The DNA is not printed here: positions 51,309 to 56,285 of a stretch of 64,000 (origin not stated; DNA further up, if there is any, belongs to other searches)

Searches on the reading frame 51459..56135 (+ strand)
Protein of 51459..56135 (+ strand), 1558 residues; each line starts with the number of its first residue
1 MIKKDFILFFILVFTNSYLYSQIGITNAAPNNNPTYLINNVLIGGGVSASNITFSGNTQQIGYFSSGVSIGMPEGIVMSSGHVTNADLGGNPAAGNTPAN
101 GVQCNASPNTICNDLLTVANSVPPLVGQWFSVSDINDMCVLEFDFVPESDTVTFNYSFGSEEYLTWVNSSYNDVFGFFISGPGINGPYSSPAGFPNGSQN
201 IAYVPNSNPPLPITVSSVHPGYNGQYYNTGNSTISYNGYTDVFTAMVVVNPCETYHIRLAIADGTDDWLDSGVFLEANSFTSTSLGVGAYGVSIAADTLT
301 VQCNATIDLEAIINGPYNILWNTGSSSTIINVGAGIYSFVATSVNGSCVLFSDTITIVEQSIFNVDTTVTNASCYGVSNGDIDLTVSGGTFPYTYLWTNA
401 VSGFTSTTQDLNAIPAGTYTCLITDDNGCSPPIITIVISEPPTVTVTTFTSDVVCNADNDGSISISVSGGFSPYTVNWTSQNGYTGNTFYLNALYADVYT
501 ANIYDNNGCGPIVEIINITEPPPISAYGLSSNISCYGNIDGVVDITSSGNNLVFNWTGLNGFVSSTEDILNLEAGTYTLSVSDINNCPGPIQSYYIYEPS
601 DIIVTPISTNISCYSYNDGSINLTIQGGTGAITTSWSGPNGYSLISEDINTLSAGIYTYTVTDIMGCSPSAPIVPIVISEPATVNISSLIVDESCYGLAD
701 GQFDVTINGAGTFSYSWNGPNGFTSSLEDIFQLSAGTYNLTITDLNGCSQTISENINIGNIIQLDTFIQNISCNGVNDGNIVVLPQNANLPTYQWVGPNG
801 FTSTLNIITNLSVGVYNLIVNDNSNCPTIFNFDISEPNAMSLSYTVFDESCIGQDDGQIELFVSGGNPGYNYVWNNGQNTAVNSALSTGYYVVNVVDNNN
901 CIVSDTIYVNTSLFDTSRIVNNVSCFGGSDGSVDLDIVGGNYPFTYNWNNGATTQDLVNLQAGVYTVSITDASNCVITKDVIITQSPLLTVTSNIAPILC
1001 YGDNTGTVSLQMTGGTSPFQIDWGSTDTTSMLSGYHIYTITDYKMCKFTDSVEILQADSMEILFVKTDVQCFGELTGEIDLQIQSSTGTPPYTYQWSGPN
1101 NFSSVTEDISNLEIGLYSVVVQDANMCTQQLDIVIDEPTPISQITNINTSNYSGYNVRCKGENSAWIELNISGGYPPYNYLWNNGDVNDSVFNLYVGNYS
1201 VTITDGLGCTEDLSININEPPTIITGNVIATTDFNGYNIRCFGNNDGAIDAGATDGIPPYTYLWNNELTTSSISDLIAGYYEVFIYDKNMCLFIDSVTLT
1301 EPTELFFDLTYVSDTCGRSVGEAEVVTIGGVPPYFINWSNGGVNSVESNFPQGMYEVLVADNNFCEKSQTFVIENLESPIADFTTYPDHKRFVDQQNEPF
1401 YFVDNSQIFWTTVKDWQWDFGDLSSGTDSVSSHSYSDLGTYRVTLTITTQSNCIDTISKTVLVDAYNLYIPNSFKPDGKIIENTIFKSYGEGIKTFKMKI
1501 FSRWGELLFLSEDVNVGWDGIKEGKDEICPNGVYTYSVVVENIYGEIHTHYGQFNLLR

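Call 12: search_protein_families(library=pfam, proteins=[window:51459-56135:+], max_evalue=1)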
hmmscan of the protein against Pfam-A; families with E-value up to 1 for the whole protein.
window:51459-56135:+ (1558 aa): 7 families
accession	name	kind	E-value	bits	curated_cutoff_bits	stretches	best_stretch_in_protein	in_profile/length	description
PF13573.12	SprB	-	1.6e-87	287.3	28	13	367-400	2-35/37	SprB repeat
PF18911.6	PKD_4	-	9.5e-10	38.8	27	1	1412-1460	33-80/85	PKD domain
PF08940.17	DUF1918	-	1.9e-07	31.1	24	0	1065-1097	11-42/58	Domain of unknown function (DUF1918)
PF13585.12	CHU_C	-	1.1e-06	29.1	27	1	1470-1542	3-74/86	CHU_C Type IX secretion signal domain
PF00801.26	PKD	-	0.00033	21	23.5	1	1411-1448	27-66/80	PKD domain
PF18962.6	Por_Secre_tail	-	0.0011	19.6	27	0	949-982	42-74/75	Secretion system C-terminal sorting domain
PF07354.18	Sp38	-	0.034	14.6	23.1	0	791-820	30-58/100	Zona-pellucida-binding protein (Sp38) N-terminal Ig domain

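Call 13: search_protein_families(library=ncbifam, proteins=[window:51459-56135:+], max_evalue=1)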
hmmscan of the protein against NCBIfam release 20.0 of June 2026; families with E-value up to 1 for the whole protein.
window:51459-56135:+ (1558 aa): 5 families
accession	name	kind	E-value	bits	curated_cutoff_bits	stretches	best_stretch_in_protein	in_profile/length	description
NF038133.1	choice_anch_L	domain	4e-61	206.2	27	1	38-280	3-219/219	choice-of-anchor L domain-containing protein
TIGR04131.1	Bac_Flav_CTERM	domain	1.5e-05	25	35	1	1470-1558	3-85/85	T9SS type B sorting domain-containing protein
NF033708.1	T9SS_Cterm_ChiA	domain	0.1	12.5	40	0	875-905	21-51/55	T9SS sorting signal type C domain-containing protein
NF008897.0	PRK11930.1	equivalog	0.15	10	804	1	1064-1161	630-723/822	bifunctional UDP-N-acetylmuramoyl-tripeptide:D-alanyl-D-alanine ligase/alanine racemase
TIGR04183.1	Por_Secre_tail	domain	0.55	10.2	23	1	949-983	38-71/72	T9SS type A sorting domain-containing protein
